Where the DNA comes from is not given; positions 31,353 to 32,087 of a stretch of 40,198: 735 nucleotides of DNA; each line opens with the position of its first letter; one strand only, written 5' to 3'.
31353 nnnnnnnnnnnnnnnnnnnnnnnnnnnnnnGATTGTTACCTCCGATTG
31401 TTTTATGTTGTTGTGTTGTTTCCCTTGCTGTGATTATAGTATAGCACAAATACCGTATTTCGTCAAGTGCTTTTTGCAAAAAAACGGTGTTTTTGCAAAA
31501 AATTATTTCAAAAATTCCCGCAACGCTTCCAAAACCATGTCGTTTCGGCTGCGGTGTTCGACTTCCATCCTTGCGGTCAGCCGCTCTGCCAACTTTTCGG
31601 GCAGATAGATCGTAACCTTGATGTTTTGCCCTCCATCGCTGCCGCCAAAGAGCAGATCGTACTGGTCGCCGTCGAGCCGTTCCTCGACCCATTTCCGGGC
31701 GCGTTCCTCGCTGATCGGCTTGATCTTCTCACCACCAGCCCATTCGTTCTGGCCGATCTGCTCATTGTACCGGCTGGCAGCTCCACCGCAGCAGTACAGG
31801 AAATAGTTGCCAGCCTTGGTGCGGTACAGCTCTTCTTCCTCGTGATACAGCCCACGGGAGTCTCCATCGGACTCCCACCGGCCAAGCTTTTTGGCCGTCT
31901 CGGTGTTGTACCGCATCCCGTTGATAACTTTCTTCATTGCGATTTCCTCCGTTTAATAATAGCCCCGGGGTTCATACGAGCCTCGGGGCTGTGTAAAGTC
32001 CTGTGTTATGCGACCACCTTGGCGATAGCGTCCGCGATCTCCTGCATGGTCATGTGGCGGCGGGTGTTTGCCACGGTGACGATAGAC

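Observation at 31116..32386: Duplicated strong promoter/5'UTR cassettes driving unrelated small proteins plus an RHH-domain protein: candidate anti-defence (Acr/Aca-like) locus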

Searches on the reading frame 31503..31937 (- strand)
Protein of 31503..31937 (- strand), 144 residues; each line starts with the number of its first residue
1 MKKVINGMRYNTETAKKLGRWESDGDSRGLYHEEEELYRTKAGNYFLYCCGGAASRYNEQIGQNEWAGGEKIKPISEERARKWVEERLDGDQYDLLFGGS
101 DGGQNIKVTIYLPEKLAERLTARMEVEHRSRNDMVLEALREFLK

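Call 6: search_protein_families(library=pfam, proteins=[window:31503-31937:-], max_evalue=0.1)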
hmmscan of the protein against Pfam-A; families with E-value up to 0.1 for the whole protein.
window:31503-31937:- (144 aa): 2 families
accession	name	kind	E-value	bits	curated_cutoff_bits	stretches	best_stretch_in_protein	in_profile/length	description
PF01402.27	RHH_1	-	2.6e-06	27.6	20.5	1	108-143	2-37/39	Ribbon-helix-helix protein, copG family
PF13690.11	CheX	-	0.0038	17.7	27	1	101-143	8-50/94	Chemotaxis phosphatase CheX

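Call 7: search_protein_families(library=phrogs, proteins=[window:31503-31937:-], max_evalue=0.1)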
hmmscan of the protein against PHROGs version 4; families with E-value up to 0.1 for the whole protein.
window:31503-31937:- (144 aa): 2 families
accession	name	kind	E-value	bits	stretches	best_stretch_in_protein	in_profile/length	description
phrog_582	-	transcription regulation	0.032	15.5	1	105-144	57-96/105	Arc-like repressor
phrog_2639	-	transcription regulation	0.048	14.8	1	101-144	33-76/91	Arc-like repressor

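Call 15: search_solved_structures(query=window:31503-31937:-, max_evalue=10)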
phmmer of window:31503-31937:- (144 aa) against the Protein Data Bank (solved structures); distinct sequences matched with E-value up to 10: 4.
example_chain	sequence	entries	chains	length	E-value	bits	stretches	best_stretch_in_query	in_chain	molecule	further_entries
6y48_A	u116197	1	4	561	0.47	13.8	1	29-102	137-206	Baeyer-Villiger monooxygenase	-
1pzr_A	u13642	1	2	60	0.57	13.5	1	82-130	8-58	Erythronolide synthase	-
25vk_A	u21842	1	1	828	0.8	13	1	18-55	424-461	Cytochrome c biogenesis protein (CcsA)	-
4me7_E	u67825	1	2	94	1.2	12.5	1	104-143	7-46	Antitoxin EndoAI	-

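Call 16: find_homologous_proteins(query=window:31503-31937:-)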
Query window:31503-31937:- (144 aa): 87 proteins with E <= 0.001 among 245 candidates.
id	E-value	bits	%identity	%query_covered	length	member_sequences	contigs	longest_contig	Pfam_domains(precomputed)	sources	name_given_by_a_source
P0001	1.1e-91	322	100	100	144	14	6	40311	PF01402.28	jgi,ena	jgi:hypothetical protein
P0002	1.7e-64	234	72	100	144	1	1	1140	PF01402.28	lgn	-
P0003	3.6e-55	204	63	100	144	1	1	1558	-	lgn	-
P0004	6.9e-54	200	63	100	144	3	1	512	-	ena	-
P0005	8.8e-54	199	63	100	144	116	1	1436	-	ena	-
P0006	9.4e-54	199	63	100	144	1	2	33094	-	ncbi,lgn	-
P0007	5.2e-53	197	61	100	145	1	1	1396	-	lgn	-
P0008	8.1e-53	196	62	100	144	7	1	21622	PF01402.28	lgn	-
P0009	8.7e-52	193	60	100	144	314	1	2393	-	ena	-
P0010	1.5e-50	189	60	99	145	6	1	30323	-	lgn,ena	-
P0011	1.2e-48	183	59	100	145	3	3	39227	-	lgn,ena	-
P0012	1.3e-32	131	69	65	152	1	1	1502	-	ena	-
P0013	2.1e-30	124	45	97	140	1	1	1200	-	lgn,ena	-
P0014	5.0e-29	119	50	97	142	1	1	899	-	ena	-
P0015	2.6e-28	117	58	71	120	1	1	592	-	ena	-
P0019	1.4e-27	115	54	85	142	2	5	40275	-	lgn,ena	-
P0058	2.5e-18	84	47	76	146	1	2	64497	-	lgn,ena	-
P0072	1.1e-11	63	48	60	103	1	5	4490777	-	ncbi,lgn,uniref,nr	ncbi:hypothetical protein BD780_003494 [Clostridium tetanomorphum]|uniref:hypothetical protein n=1 T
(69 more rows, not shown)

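Call 20: search_protein_families(library=pfam, proteins=[P0072, P0058, P0019], max_evalue=0.1)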
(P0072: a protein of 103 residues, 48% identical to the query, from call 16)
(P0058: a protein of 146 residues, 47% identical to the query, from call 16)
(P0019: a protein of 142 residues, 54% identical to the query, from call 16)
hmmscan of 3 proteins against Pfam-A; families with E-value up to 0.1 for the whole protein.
P0072 (103 aa): 0 families

P0058 (146 aa): 0 families

P0019 (142 aa): 1 family
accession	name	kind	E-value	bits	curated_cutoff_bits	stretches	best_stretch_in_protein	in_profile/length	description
PF01402.27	RHH_1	-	0.05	14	20.5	1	116-138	12-34/39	Ribbon-helix-helix protein, copG family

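Call 21: find_encoding_contigs(protein=P0001, flank=3000, max_places=6)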
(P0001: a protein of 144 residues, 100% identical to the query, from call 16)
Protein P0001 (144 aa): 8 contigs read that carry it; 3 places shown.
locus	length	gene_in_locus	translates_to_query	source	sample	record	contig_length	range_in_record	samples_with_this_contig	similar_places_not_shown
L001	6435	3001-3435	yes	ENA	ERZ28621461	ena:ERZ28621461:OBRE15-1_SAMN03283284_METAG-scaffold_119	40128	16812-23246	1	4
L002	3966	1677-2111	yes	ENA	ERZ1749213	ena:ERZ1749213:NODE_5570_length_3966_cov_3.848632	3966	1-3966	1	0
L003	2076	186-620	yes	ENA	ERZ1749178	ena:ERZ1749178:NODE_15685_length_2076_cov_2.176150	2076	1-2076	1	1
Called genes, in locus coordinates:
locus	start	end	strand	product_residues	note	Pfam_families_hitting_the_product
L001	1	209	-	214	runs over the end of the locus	PF25223:DUF7841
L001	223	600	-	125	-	-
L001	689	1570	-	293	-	-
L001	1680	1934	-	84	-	-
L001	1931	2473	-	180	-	-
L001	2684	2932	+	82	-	-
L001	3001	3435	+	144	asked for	PF01402:RHH_1 (weak)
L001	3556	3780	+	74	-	-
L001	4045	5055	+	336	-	PF12773:DZR (faint)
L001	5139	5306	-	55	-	-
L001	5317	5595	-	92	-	-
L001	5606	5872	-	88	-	PF19791:DUF6275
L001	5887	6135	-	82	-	PF04688:Holin_SPP1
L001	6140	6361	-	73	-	-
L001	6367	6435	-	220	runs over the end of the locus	PF01183:Glyco_hydro_25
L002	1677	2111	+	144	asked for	PF01402:RHH_1 (weak)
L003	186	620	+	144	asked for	PF01402:RHH_1 (weak)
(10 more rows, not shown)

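Call 26: find_encoding_contigs(protein=P0006, flank=3500, max_places=3)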
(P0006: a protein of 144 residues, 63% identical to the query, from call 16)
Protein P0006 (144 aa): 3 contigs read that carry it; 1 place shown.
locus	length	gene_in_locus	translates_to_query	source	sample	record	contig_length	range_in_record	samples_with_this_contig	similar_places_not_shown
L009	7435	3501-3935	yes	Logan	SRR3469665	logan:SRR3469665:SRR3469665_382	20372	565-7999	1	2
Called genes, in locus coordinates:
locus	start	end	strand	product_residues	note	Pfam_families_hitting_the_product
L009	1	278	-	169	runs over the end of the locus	PF25223:DUF7841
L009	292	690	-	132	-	-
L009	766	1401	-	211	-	-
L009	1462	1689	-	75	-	-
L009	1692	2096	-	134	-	-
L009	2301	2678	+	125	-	-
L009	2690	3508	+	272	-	PF18912:DZR_2 (faint)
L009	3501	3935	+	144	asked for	-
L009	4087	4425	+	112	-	-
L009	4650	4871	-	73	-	-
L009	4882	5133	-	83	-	PF04688:Holin_SPP1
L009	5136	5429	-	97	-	-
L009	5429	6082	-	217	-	PF01183:Glyco_hydro_25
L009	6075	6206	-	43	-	-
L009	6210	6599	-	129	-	-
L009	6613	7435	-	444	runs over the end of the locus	-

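Call 27: find_encoding_contigs(protein=P0011, flank=3500, max_places=3)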
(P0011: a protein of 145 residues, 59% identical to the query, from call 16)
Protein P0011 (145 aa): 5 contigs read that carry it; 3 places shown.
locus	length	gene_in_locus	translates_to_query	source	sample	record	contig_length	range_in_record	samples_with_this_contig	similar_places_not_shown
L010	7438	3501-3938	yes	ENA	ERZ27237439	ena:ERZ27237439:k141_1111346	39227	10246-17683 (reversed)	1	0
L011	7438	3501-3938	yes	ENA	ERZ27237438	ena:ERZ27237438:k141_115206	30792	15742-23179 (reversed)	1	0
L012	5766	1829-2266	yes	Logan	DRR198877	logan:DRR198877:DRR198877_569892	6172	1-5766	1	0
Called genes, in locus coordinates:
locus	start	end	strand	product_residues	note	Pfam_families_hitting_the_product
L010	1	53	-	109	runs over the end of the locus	-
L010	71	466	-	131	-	-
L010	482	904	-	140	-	-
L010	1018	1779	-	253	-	-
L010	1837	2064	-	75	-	-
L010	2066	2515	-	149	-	-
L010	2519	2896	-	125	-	-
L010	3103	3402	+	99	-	-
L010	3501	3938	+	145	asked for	-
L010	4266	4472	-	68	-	-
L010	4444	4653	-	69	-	-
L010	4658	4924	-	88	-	PF19791:DUF6275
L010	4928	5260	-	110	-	-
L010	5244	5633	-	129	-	-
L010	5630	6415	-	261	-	PF01183:Glyco_hydro_25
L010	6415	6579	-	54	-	-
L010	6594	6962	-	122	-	-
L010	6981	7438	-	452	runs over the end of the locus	-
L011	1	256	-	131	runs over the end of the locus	-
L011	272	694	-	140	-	-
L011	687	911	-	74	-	-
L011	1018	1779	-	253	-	-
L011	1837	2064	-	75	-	-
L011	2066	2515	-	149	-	-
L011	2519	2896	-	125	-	-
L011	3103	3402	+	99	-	-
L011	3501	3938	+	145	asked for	-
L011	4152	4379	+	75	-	-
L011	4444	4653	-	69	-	-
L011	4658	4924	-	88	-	PF19791:DUF6275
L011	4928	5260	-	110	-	-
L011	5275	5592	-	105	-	-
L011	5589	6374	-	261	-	PF01183:Glyco_hydro_25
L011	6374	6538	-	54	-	-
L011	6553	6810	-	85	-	-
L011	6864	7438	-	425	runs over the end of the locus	PF00078:RVT_1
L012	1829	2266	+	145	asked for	-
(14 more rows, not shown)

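Call 31: search_protein_families(library=padloc, proteins=[window:31503-31937:-], max_evalue=0.1)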
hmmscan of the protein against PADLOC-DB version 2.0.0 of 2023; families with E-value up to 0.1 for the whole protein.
window:31503-31937:- (144 aa): 0 families

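Call 32: search_protein_families(library=ncbifam, proteins=[window:31503-31937:-], max_evalue=0.1)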
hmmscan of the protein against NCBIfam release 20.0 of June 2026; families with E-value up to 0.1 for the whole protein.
window:31503-31937:- (144 aa): 1 family
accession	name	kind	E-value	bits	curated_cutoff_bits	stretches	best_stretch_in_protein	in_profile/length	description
NF052617.1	slr0373_blue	equivalog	0.088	12.8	100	0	106-143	4-41/113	slr0373 family blue light stress response protein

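Call 44: search_solved_structures(query=A5, max_evalue=10)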
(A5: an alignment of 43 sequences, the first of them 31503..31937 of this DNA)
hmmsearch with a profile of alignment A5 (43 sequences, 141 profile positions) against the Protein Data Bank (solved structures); distinct sequences matched with E-value up to 10: 11.
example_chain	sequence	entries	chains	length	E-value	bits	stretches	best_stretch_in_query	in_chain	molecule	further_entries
9hnh_A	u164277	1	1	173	0.032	17.4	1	79-129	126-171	Chains: A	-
7nyw_I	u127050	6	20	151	0.42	13.8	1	48-139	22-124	Macrodomain Ter protein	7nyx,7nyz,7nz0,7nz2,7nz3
4me7_E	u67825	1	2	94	0.72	13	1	103-141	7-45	Antitoxin EndoAI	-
2f24_A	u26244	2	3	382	0.99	12.5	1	75-138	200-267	Sialidase 2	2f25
4nc5_A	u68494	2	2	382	0.99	12.5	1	75-138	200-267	Sialidase-2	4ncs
1snt_A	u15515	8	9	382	1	12.5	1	75-138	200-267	Sialidase 2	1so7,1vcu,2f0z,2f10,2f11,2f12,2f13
2f26_A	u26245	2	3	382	1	12.5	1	75-138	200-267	Sialidase 2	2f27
2f28_A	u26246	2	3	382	1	12.5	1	75-138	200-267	Sialidase 2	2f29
8gad_A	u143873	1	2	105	1.9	11.6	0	90-134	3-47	PD-L1 binder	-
9nqx_A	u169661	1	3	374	2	11.5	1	74-138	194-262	Sialidase-2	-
5j0l_A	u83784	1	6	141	7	9.8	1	69-137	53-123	designed protein 3L6HC2_2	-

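Call 45: find_encoding_contigs(protein=P0072, flank=6000, max_places=3)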
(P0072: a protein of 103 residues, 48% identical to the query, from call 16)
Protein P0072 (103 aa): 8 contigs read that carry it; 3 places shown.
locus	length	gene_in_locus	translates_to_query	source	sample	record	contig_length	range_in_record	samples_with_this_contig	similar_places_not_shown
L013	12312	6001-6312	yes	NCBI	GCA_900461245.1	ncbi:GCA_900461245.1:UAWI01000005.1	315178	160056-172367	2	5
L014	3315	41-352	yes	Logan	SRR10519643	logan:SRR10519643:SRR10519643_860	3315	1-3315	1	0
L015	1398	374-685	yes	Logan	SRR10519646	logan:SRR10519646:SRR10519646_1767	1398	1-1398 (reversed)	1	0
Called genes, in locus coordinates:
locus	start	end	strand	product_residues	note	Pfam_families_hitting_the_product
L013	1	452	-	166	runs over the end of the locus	PF10263:SprT-like (weak)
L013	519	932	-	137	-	PF05635:23S_rRNA_IVP, PF22296:bAvd (weak)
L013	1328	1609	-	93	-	-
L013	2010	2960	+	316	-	PF02493:MORN (faint), PF07661:MORN_2 (weak)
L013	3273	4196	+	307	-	PF17989:ALP_N, PF21522:MreB-like_C, PF22128:Alp7A_like_C (weak)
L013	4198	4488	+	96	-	-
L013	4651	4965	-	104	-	-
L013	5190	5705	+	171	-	-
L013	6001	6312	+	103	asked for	-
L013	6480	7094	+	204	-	-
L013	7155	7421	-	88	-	-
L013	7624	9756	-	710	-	PF01807:Zn_ribbon_DnaG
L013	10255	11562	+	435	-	-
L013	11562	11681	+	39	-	-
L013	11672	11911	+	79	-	-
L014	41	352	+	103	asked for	-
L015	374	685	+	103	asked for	-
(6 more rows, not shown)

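Call 49: find_encoding_contigs(protein=P0019, flank=3500, max_places=4)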
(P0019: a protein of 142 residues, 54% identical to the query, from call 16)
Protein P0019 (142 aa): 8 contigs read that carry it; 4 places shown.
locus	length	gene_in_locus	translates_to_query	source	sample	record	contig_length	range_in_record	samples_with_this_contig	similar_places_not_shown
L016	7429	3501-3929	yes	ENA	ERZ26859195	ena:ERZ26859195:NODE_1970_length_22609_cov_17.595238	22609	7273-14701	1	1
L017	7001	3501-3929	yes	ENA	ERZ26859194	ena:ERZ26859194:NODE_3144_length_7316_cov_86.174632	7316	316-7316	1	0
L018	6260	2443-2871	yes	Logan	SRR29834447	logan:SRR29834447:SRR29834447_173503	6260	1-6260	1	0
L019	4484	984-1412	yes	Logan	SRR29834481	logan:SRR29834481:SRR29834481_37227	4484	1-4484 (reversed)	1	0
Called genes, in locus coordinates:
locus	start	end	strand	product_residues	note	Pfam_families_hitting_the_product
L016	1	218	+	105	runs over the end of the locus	-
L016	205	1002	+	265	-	PF01183:Glyco_hydro_25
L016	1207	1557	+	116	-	PF09682:Phage_holin_6_1 (weak)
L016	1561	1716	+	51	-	-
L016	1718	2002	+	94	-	-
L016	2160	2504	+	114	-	-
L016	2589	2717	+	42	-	-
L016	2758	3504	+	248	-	-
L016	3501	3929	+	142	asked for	-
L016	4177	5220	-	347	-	PF14659:Phage_int_SAM_3 (weak), PF00589:Phage_integrase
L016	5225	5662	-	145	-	-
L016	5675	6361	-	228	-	PF07833:Cu_amine_oxidN1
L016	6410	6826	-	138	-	PF06114:Peptidase_M78 (weak)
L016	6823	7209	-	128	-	-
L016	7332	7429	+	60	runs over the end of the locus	-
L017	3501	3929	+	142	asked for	-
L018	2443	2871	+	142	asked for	-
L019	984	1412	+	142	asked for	-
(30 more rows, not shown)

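Call 56: predict_structure(alignment_id=A5)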
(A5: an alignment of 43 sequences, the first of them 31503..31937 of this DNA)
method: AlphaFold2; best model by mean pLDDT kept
length: 144 residues; sequences in the alignment: 43
mean_pLDDT: 83.7   pTM: 0.59
mean pLDDT of the five models: 83.7, 82.1, 80.3, 79.1, 76.2
residues with pLDDT >= 90: 47; 70-90: 83; 50-70: 10; < 50: 4
segments of 3 or more residues with pLDDT < 50: 100-103
pLDDT, mean of each block of 10 residues (from residue 1): 86 93 77 93 92 89 88 93 88 69 58 83 83 81 78
secondary structure, 60 per line:
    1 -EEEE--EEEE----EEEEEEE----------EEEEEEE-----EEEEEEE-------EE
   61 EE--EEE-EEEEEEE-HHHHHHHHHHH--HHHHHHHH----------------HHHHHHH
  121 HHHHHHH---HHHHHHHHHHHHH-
elements in order: E2-5 E8-11 E16-22 E33-39 E45-51 E59-62 E65-67 E69-75 H77-87 H90-97 H114-127 H131-143

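Call 58: search_protein_families(library=pfam, proteins=[L009:2301-2678:+, L009:2690-3508:+, L009:4087-4425:+, L010:3103-3402:+, L011:4152-4379:+, L016:2758-3504:+, L016:2160-2504:+], max_evalue=0.05)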
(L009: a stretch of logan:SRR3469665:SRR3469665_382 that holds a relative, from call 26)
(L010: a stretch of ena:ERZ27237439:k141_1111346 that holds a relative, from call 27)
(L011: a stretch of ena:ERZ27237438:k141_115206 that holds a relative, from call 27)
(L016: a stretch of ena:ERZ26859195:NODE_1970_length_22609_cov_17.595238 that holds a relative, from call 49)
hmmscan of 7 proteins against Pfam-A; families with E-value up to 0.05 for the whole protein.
L009:2301-2678:+ (125 aa): 0 families

L009:2690-3508:+ (272 aa): 4 families
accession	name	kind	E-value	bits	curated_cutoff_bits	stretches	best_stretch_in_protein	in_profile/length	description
PF18912.6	DZR_2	-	4.2e-07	30.1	27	1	19-81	3-56/56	Double zinc ribbon domain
PF07191.17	Zn_ribbon_6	-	0.0029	18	25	1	42-92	2-45/67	Double zinc ribbon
PF17032.10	Zn_ribbon_15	-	0.0054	17.9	28.9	1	42-131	2-73/73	zinc-ribbon family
PF09889.16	DUF2116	-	0.033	14.6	26.8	1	166-197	4-33/59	Probable treble clef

L009:4087-4425:+ (112 aa): 0 families

L010:3103-3402:+ (99 aa): 0 families

L011:4152-4379:+ (75 aa): 0 families

L016:2758-3504:+ (248 aa): 7 families
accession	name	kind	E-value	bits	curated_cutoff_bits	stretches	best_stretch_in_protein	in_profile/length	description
PF07191.17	Zn_ribbon_6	-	0.0067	16.8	25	1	4-48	2-40/67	Double zinc ribbon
PF01363.27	FYVE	-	0.0078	16.7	27.8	0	82-113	7-37/67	FYVE zinc finger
PF14445.12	Prok-RING_2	-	0.01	16.4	22.4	1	14-45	2-30/56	Prokaryotic RING finger family 2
PF24460.1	DUF7575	-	0.016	15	28.5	0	142-151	2-11/28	Domain of unknown function (DUF7575)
PF12773.13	DZR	-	0.022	15.4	27.3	0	5-59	1-44/45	Double zinc ribbon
PF00847.26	AP2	-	0.025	15.3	33.3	0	197-231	3-40/54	AP2 domain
PF04423.19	Rad50_zn_hook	-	0.029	14.6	24.3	1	135-155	11-31/52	Rad50 zinc hook motif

L016:2160-2504:+ (114 aa): 0 families

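Call 63: fold_search(model_id=the predicted structure, library=pdb)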
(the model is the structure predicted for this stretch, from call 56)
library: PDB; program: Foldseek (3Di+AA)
matches with E <= 10: 161; with E <= 0.001: 0
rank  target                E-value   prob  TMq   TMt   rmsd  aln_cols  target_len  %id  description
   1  8oxa_A                2.1e-01  0.90  0.34  0.06   6.4       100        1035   19  Cryo-EM structure of ATP8B1-CDC50A in E2-Pi conformation with occluded PS (released 2023-11-29)
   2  9mj5_B                3.5e-01  0.12  0.18  0.13  17.5       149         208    7  Catalytic domain of human DNA polymerase alpha in complex with DNA and RPA (released 2025-02-19)
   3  3nm7_C                4.7e-01  0.47  0.25  0.38   5.0        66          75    9  Crystal Structure of Borrelia burgdorferi Pur-alpha (released 2010-10-06)
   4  3nm7_D                5.2e-01  0.44  0.25  0.38   5.0        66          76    9  Crystal Structure of Borrelia burgdorferi Pur-alpha (released 2010-10-06)
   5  3n8b_A                5.9e-01  0.41  0.25  0.38   5.0        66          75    9  Crystal Structure of Borrelia burgdorferi Pur-alpha (released 2010-10-06)
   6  3nm7_A                5.9e-01  0.25  0.25  0.35  15.9        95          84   10  Crystal Structure of Borrelia burgdorferi Pur-alpha (released 2010-10-06)
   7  7py4_A                6.6e-01  0.80  0.34  0.05   5.3        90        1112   18  Cryo-EM structure of ATP8B1-CDC50A in E2P autoinhibited state (released 2022-04-27)
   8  3n8b_B                6.6e-01  0.41  0.25  0.38   5.1        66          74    9  Crystal Structure of Borrelia burgdorferi Pur-alpha (released 2010-10-06)
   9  6k7m_A                7.8e-01  0.33  0.25  0.05   7.3        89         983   15  Cryo-EM structure of the human P4-type flippase ATP8A1-CDC50 (E2Pi-PL state) (released 2019-08-28)
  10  6z1p_AR               8.2e-01  0.11  0.21  0.12  16.7       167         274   10  Structure of the mitochondrial ribosome from Tetrahymena thermophila (released 2020-06-24)
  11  8qmp                  9.2e-01  0.18  0.23  0.05  12.7        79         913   14  Structure of the E2 Beryllium Fluoride Complex of the Autoinhibited Calcium ATPase ACA8 (released 2024-10-02)
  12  8ox4_A                1.0e+00  0.38  0.33  0.07   6.4       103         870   16  Cryo-EM structure of ATP8B1-CDC50A in E1-ATP conformation (released 2023-11-29)
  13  6roj_A                1.1e+00  0.41  0.33  0.05   7.6       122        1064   12  Cryo-EM structure of the activated Drs2p-Cdc50p (released 2019-07-03)
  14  7pem_A                1.1e+00  0.20  0.29  0.06   9.6       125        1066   14  Cryo-EM structure of phophorylated Drs2p-Cdc50p in a PS and ATP-bound E2P state (released 2022-08-24)
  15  8w5t_A                1.1e+00  0.08  0.19  0.21  14.5       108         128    9  Cryo-EM structure of Qb-Ab57 (released 2025-02-26)
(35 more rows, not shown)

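Call 81: find_related_loci(query=A6, collection=genome_contigs, flank=4000)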
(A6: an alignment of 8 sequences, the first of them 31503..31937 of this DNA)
Query A6 (144 aa) in genome_contigs; peptide patterns used: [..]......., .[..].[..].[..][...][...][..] (x = any residue, [..] = any of these).
395 stretches matched a pattern; 45 encode a relative of the query (tblastn E <= 1e-3); 45 distinct loci.
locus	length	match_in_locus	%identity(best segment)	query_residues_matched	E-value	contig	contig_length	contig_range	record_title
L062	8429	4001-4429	44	1-144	3e-35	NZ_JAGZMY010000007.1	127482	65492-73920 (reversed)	MAG: Anaerococcus vaginalis isolate L3_108_077G1_dasL3_108_077G1_concoct_2_sub L3_108_077G1_scaffold_69, whole genome sh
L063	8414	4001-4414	45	6-144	3e-34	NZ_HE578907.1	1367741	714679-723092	Anaerococcus senegalensis JC48 strain type strain: JC17, whole genome shotgun sequence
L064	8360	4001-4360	50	1-120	2e-33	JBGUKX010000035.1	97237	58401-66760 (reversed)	MAG: Lachnospiraceae bacterium isolate ruminal_MAG_270 ruminal_MAG_270_contig_0035, whole genome shotgun sequence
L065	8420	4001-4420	43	1-140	2e-31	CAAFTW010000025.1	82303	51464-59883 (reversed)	MAG TPA_asm: Clostridia bacterium, isolate HGM13489, WGS project CAAFTW010000000 data, contig: SRS295016_24_k89_19555, w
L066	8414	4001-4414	42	1-139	7e-31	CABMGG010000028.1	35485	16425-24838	Anaerococcus vaginalis isolate MGYG-HGUT-02315 genome assembly, contig: GUT_GENOME140602_28, whole genome shotgun sequen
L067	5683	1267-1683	43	1-139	1e-30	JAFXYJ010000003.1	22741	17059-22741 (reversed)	MAG: Oscillospiraceae bacterium isolate RGIG6858 Sheep_Rumen-4__c54813, whole genome shotgun sequence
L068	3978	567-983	41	1-139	1e-29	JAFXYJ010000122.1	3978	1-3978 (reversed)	MAG: Oscillospiraceae bacterium isolate RGIG6858 Sheep_Rumen-4__c1224033, whole genome shotgun sequence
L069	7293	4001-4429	41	1-141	5e-29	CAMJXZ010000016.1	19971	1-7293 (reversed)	MAG: uncultured Clostridia bacterium isolate SRR12081293_bin.2_metaWRAP_v1.3_MAG genome assembly, contig: ERZ12289773.38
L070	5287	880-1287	41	1-144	6e-29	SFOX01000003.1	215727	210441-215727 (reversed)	MAG: Subdoligranulum variabile isolate W3P21.016 Contig34, whole genome shotgun sequence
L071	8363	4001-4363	43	1-120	2e-28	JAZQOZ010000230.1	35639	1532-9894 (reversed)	MAG: Oscillospiraceae bacterium isolate T1900045242_TH20190012.MAGScoT_cleanbin_000001 SGB_5541_k141_864796, whole genom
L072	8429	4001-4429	40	1-144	3e-27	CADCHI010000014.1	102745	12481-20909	MAG: uncultured Clostridiales bacterium isolate RUG14645 genome assembly, contig: RUG14645_asm_14, whole genome shotgun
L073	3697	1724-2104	42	1-129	4e-27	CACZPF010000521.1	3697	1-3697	MAG: uncultured Lachnospiraceae bacterium isolate RUG12824 genome assembly, contig: RUG12824_asm_521, whole genome shotg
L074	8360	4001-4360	42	1-120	3e-27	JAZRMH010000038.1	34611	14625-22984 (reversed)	MAG: Faecousia sp. isolate T1900045427_YK20190118.MAGScoT_cleanbin_000004 SGB_7070_k141_682452, whole genome shotgun seq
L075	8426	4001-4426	38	1-141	7e-27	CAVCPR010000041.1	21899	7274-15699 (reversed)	Anaerovoracaceae bacterium isolate H07600-L1_cleanbin_000014 genome assembly, contig: Spades_H07600-L1_contig_1250, whol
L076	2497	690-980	47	1-98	9e-25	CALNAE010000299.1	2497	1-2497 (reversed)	MAG TPA_asm: uncultured Bifidobacterium sp. isolate SRR2753157_bin.40_CONCOCT_v1.1_MAG genome assembly, contig: ERZ79500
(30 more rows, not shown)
